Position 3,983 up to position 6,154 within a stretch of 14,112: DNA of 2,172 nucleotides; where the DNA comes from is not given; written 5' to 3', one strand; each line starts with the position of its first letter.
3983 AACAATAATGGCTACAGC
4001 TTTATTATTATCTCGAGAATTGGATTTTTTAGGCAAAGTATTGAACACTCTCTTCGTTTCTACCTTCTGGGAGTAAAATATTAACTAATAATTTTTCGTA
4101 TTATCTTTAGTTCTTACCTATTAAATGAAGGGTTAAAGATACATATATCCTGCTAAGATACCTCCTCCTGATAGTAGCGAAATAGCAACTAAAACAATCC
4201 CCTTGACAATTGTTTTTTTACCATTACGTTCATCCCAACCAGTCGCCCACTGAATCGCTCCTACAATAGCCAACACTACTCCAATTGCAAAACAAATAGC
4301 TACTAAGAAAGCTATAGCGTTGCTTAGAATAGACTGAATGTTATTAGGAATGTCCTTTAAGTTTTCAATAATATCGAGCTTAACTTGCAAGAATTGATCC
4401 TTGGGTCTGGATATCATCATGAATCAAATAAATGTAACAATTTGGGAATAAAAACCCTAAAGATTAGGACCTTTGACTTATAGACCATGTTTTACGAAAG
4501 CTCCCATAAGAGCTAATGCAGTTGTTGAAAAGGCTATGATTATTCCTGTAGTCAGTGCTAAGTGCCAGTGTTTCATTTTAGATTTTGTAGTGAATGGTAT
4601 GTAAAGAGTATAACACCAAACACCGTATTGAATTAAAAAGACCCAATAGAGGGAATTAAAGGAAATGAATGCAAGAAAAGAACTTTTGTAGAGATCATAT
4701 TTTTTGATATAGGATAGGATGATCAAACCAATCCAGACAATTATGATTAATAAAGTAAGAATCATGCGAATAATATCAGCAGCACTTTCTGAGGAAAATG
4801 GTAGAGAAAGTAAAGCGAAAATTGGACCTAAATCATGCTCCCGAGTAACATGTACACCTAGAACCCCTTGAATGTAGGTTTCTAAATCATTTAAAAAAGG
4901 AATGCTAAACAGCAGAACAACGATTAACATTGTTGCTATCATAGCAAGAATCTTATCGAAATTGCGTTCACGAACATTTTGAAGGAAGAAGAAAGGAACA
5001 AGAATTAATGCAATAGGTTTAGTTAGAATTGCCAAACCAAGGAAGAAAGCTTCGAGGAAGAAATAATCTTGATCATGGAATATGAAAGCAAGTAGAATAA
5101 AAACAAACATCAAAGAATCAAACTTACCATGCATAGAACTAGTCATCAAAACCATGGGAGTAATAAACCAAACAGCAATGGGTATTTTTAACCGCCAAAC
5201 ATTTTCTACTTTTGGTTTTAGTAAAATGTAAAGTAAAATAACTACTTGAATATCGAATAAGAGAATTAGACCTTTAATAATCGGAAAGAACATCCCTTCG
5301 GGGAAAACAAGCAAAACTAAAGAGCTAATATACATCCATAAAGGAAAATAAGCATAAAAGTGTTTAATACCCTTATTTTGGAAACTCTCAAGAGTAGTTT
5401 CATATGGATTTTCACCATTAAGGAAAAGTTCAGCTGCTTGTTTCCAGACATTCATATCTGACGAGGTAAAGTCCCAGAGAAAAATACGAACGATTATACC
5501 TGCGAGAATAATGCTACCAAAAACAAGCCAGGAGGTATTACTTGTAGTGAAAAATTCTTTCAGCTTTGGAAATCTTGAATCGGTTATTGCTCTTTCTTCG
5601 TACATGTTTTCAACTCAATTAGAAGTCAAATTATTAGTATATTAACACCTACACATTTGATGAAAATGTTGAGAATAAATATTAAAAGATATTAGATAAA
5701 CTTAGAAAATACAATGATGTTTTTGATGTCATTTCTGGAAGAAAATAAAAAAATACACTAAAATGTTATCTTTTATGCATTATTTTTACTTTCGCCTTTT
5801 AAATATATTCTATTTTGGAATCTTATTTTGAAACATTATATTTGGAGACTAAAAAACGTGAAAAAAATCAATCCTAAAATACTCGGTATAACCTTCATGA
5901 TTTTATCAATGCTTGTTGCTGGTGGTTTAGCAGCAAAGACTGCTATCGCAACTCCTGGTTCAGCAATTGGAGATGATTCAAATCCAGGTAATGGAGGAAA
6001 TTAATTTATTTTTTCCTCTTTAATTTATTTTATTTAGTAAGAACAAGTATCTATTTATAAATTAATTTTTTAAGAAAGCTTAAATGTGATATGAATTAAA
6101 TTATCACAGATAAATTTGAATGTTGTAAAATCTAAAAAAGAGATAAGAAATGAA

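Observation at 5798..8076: Twin 48-codon signal-peptide genes in inverted orientation bracket an HTH protein: candidate pro-peptide / receptor-regulator module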

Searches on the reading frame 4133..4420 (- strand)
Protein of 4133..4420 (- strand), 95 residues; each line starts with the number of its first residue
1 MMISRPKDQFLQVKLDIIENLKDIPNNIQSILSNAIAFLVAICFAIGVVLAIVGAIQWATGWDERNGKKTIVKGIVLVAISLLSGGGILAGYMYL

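Call 5: search_protein_families(library=pfam, proteins=[window:4133-4420:-], max_evalue=0.1)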
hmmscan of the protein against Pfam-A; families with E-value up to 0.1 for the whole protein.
window:4133-4420:- (95 aa): 7 families
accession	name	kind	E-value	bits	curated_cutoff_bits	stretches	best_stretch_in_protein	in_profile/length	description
PF13572.11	DUF4134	-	0.0017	19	26.5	1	29-79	28-76/93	Domain of unknown function (DUF4134)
PF03729.18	DUF308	-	0.0075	16.9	25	1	32-82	14-69/73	Short repeat of unknown function (DUF308)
PF24800.1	DUF7702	-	0.011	15.4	27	1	17-79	88-153/244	Domain of unknown function (DUF7702)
PF19607.4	DUF6112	-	0.02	15.1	25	1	32-91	16-72/88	Family of unknown function (DUF6112)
PF17627.7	IncE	-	0.044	14.3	27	1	28-83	34-87/132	Inclusion membrane protein E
PF07099.16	DUF1361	-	0.059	13.7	25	1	26-91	60-126/169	Protein of unknown function (DUF1361)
PF03348.21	Serinc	-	0.089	12.1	24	1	24-94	130-203/434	Serine incorporator (Serinc)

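Call 40: search_protein_families(library=padloc, proteins=[window:4133-4420:-], max_evalue=0.1)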
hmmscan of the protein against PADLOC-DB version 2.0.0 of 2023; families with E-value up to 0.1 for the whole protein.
window:4133-4420:- (95 aa): 0 families

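Call 41: search_protein_families(library=ncbifam, proteins=[window:4133-4420:-], max_evalue=0.1)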
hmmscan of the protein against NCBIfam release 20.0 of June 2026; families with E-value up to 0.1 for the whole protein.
window:4133-4420:- (95 aa): 0 families

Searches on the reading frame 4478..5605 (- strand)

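Call 5: search_protein_families(library=pfam, proteins=[window:4478-5605:-], max_evalue=0.1)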
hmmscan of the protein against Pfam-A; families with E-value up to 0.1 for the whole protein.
window:4478-5605:- (375 aa): 1 family
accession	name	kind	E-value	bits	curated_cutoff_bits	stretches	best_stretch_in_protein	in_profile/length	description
PF09594.16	GT87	-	5.1e-06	26.9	25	1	97-238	9-145/237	Glycosyltransferase family 87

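Call 41: search_protein_families(library=ncbifam, proteins=[window:4478-5605:-], max_evalue=0.1)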
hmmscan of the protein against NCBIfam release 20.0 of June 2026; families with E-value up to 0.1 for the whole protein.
window:4478-5605:- (375 aa): 1 family
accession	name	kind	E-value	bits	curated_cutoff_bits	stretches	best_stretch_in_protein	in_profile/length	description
NF046093.1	AZOBR_p60025_fam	subfamily_domain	2.4e-06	27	150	1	119-230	121-231/232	AZOBR_p60025 family cell surface glycopolymer formation protein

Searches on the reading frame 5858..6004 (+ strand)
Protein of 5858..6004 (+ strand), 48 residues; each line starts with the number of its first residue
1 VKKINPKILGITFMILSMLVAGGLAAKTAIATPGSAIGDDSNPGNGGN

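Call 5: search_protein_families(library=pfam, proteins=[window:5858-6004:+], max_evalue=0.1)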
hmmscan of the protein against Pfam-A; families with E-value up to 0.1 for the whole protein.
window:5858-6004:+ (48 aa): 1 family
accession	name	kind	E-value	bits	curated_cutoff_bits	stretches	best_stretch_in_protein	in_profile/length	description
PF24335.1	DUF7503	-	0.021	14.9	27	1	5-34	11-41/42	Family of unknown function (DUF7503)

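Call 6: find_homologous_proteins(query=window:5858-6001:+, max_evalue=10)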
Query seq(48 aa) (48 aa): 5 proteins with E <= 10 among 5 candidates.
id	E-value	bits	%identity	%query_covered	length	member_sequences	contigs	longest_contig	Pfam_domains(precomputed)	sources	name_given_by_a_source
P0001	1.0e-14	71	80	100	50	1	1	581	-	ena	-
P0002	1.4e-14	70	77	100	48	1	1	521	-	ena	-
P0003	6.9e-14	68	75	100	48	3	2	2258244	-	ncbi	ncbi:MAG: hypothetical protein HZR80_01900 [Candidatus Heimdallarchaeota archaeon]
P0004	1.2e-12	64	100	73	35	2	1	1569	-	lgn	-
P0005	2.3e-11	60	67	100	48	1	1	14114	-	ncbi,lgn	-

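Call 39: search_protein_families(library=pfam, alignment_id=A4, max_evalue=1)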
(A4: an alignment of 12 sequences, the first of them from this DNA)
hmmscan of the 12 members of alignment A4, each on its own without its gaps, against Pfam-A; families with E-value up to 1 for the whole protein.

A. member 1, seq(48 aa): 1 family
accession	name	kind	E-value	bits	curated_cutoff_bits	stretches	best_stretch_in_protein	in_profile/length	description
PF24335.1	DUF7503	-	0.021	14.9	27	1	5-34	11-41/42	Family of unknown function (DUF7503)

B. families by the number of members that match (of 12 scanned): 3 families
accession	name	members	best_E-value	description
PF24335.1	DUF7503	3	0.021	Family of unknown function (DUF7503)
PF10958.13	DUF2759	1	0.003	Protein of unknown function (DUF2759)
PF23906.1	DUF7248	1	0.098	Family of unknown function (DUF7248)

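Call 40: search_protein_families(library=padloc, proteins=[window:5858-6004:+], max_evalue=0.1)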
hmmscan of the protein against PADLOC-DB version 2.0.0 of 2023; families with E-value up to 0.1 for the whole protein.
window:5858-6004:+ (48 aa): 0 families

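Call 41: search_protein_families(library=ncbifam, proteins=[window:5858-6004:+], max_evalue=0.1)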
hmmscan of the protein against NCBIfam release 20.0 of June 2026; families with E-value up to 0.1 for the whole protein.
window:5858-6004:+ (48 aa): 0 families

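Call 42: find_homologous_proteins(query=A4, max_evalue=1)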
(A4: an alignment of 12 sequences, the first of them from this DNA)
Query A4 (12 sequences) (48 aa, profile of the alignment): 63 proteins with E <= 1 among 240 candidates.
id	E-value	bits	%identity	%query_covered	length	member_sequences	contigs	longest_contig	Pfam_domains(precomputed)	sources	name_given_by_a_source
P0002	4.9e-25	105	77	100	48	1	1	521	-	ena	-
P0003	8.8e-25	104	75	100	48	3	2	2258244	-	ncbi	ncbi:MAG: hypothetical protein HZR80_01900 [Candidatus Heimdallarchaeota archaeon]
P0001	1.1e-23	101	80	100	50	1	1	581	-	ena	-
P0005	1.6e-21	94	67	100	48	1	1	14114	-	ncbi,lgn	-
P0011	1.4e-20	91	58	90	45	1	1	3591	-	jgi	-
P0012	5.0e-20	89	67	100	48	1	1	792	-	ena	-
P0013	2.0e-19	87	67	100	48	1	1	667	-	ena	-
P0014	3.8e-19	86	45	98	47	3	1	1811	-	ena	-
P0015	4.1e-19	86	49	98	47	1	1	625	-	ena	-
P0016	8.5e-19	85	47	98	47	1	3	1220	-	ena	-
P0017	2.1e-18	84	45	98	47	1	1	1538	-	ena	-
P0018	6.9e-18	82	41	77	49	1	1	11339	-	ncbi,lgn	ncbi:MAG: hypothetical protein ACFFDW_06625 [Candidatus Thorarchaeota archaeon]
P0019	1.1e-17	82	56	100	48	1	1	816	-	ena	-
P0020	2.2e-17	81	54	94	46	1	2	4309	-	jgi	-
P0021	1.9e-15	74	49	98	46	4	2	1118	-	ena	-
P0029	1.4e-13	68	54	96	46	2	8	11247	-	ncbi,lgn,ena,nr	ncbi:MAG: hypothetical protein HGN29_17875 [Asgard group archaeon]|nr:hypothetical protein [Asgard g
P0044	1.8e-12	65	51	98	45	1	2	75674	-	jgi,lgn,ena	-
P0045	2.2e-12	65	52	88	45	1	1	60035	-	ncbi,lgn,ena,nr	ncbi:MAG: hypothetical protein GNW80_01100 [Asgard group archaeon]|nr:hypothetical protein [Asgard g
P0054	1.8e-11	62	49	77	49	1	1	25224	-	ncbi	ncbi:MAG: hypothetical protein ACFFDW_01190 [Candidatus Thorarchaeota archaeon]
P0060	4.3e-10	57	41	71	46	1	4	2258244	-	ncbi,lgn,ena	ncbi:MAG: hypothetical protein HZR80_14075 [Candidatus Heimdallarchaeota archaeon]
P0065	1.6e-8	52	75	17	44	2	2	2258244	-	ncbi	-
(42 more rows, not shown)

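Call 45: find_encoding_contigs(protein=P0060, flank=5000, max_places=2)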
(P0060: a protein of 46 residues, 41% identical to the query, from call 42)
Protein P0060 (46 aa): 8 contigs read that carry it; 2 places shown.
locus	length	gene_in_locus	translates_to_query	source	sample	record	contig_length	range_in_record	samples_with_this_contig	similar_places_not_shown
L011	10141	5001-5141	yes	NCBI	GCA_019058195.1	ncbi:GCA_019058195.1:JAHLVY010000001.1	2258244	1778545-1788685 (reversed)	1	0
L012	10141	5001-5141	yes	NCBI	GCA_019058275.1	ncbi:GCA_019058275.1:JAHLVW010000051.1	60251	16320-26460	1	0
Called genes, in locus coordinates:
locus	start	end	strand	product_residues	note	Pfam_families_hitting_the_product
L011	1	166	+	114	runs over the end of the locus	-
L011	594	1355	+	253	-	PF02660:G3P_acyltransf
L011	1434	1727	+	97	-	-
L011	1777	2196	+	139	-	PF00293:NUDIX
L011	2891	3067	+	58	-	-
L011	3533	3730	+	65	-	-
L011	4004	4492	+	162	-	PF13420:Acetyltransf_4, PF13673:Acetyltransf_10, PF00583:Acetyltransf_1, PF13508:Acetyltransf_7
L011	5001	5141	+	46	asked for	-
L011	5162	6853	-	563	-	-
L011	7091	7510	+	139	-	PF01269:Fibrillarin (weak), PF13847:Methyltransf_31, PF08241:Methyltransf_11 (faint), PF08242:Methyltransf_12 (weak), PF13649:Methyltransf_25 (weak)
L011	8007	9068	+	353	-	-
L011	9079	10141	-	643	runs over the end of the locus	PF03415:Peptidase_C11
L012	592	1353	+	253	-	PF02660:G3P_acyltransf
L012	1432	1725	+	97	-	-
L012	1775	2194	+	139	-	PF00293:NUDIX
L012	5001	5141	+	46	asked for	-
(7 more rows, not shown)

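Call 46: find_encoding_contigs(protein=P0065, flank=5000, max_places=2)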
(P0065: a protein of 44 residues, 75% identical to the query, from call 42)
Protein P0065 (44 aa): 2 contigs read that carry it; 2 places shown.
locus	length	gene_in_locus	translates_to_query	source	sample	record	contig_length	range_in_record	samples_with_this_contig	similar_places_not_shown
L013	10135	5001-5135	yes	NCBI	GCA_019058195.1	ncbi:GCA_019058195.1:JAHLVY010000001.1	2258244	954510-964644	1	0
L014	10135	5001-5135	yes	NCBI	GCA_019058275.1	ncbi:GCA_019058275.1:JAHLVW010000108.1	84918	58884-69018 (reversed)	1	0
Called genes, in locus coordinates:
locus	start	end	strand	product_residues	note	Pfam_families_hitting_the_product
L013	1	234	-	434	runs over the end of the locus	PF00890:FAD_binding_2 (weak), PF01134:GIDA, PF01266:DAO (faint), PF01946:Thi4 (faint), PF03486:HI0933_like (weak), PF05834:Lycopene_cycl (faint), PF07992:Pyr_redox_2 (weak), PF12831:FAD_oxidored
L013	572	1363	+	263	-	PF10005:Zn_ribbon_DZR_6 (faint), PF12172:zf-ChsH2 (faint), PF13240:Zn_Ribbon_1 (faint), PF13248:Zn_ribbon_3 (faint), PF17032:Zn_ribbon_15 (faint), PF18912:DZR_2 (faint), PF12773:DZR (weak)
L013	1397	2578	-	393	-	PF06028:DUF915 (faint), PF00561:Abhydrolase_1 (faint), PF05057:DUF676 (weak), PF07819:PGAP1 (faint)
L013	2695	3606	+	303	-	PF00294:PfkB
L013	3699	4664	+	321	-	PF13240:Zn_Ribbon_1 (faint), PF13248:Zn_ribbon_3 (weak)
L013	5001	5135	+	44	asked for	-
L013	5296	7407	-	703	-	PF16254:DUF4910, PF04389:Peptidase_M28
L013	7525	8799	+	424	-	PF01663:Phosphodiest, PF08665:PglZ (weak)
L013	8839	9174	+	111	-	-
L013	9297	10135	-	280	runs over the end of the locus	PF00571:CBS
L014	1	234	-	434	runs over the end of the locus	PF00890:FAD_binding_2 (weak), PF01134:GIDA, PF01266:DAO (faint), PF01946:Thi4 (faint), PF03486:HI0933_like (weak), PF05834:Lycopene_cycl (faint), PF07992:Pyr_redox_2 (weak), PF12831:FAD_oxidored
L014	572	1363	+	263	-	PF10005:Zn_ribbon_DZR_6 (faint), PF12172:zf-ChsH2 (faint), PF13240:Zn_Ribbon_1 (faint), PF13248:Zn_ribbon_3 (faint), PF17032:Zn_ribbon_15 (faint), PF18912:DZR_2 (faint), PF12773:DZR (weak)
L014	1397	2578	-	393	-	PF06028:DUF915 (faint), PF00561:Abhydrolase_1 (faint), PF05057:DUF676 (weak), PF07819:PGAP1 (faint)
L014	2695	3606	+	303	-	PF00294:PfkB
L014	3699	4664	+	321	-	PF13240:Zn_Ribbon_1 (faint), PF13248:Zn_ribbon_3 (weak)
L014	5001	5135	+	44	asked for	-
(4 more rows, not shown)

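Call 47: find_encoding_contigs(protein=P0045, flank=5000, max_places=2)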
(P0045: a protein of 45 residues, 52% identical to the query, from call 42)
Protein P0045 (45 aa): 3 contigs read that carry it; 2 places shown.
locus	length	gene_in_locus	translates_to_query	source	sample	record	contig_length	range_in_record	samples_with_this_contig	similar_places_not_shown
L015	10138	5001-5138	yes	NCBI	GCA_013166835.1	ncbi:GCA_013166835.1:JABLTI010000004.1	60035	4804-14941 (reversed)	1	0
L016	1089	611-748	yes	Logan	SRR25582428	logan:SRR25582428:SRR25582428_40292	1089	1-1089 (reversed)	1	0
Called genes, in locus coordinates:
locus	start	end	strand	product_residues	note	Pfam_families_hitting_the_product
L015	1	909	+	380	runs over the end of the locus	-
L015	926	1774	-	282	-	PF01261:AP_endonuc_2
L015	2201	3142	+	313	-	PF02734:Dak2, PF21645:FakA-like_M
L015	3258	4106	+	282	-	PF02645:DegV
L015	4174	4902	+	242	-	PF02660:G3P_acyltransf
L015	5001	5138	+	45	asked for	-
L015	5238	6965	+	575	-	-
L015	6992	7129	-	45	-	-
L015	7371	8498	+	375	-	PF09594:GT87 (weak)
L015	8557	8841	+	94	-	-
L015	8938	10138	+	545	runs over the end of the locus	PF01935:DUF87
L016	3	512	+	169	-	?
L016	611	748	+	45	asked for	-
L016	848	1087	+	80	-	?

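Call 53: find_encoding_contigs(protein=P0054, flank=4000, max_places=1)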
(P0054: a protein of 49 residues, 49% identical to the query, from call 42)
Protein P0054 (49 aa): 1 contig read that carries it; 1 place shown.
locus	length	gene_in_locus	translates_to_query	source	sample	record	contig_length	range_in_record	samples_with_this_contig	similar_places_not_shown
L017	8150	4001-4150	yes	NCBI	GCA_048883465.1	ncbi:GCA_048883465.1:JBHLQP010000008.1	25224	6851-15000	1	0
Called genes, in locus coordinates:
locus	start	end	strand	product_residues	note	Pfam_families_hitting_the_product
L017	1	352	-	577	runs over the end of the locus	PF13473:Cupredoxin_1 (weak), PF03345:OST48_N (weak)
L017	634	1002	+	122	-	PF03259:Robl_LC7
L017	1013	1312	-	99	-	PF14947:HTH_45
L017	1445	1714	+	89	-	PF01541:GIY-YIG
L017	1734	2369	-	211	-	PF03602:Cons_hypoth95 (weak), PF01170:UPF0020, PF05175:MTS, PF06325:PrmA, PF13847:Methyltransf_31 (weak), PF13649:Methyltransf_25 (weak)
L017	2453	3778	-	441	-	PF03952:Enolase_N, PF00113:Enolase_C, PF13378:MR_MLE_C (weak)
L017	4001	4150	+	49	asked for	-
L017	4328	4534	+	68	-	-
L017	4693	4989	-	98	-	-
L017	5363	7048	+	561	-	-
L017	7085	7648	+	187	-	-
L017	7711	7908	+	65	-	-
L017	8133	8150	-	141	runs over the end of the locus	-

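Call 54: find_encoding_contigs(protein=P0044, flank=4000, max_places=1)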
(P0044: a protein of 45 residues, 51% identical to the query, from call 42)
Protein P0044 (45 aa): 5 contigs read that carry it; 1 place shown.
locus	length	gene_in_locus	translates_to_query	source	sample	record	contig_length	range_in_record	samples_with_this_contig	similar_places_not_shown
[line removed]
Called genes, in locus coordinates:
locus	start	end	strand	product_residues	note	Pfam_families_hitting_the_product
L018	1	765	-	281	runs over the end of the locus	PF01261:AP_endonuc_2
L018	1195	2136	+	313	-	PF02734:Dak2, PF21645:FakA-like_M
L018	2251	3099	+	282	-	PF02645:DegV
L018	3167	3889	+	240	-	PF02660:G3P_acyltransf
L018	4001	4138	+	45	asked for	-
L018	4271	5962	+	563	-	-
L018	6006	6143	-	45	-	-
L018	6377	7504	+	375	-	PF09594:GT87 (weak)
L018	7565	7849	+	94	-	-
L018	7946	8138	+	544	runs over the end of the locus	PF09378:HAS-barrel (faint), PF01935:DUF87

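Call 55: find_encoding_contigs(protein=P0029, flank=4000, max_places=2)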
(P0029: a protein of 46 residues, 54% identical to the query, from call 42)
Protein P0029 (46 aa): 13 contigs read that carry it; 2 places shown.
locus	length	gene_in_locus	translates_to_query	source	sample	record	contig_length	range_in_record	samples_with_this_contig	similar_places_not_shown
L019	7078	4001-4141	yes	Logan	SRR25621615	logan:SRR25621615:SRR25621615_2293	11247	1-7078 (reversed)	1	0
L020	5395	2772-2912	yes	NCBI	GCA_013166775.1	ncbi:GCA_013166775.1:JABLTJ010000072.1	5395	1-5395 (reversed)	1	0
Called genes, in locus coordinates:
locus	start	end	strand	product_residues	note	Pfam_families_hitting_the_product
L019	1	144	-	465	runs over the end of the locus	-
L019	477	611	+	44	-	-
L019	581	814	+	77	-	PF13673:Acetyltransf_10 (weak), PF13508:Acetyltransf_7 (weak)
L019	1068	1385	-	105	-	-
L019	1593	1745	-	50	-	-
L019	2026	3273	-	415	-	-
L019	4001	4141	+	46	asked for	-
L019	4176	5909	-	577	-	-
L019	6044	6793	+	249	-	-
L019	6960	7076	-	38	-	?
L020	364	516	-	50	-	-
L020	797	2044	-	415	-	-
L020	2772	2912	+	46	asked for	-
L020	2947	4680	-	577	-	-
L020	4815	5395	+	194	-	?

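Call 88: find_related_loci(query=A4, collection=viral_contigs, flank=3000)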
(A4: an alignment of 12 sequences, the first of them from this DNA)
Query A4 (48 aa) in viral_contigs; peptide patterns used: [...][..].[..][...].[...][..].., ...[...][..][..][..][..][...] (x = any residue, [..] = any of these).
54 stretches matched a pattern, but none encodes a relative of the query by tblastn (E <= 1e-3).
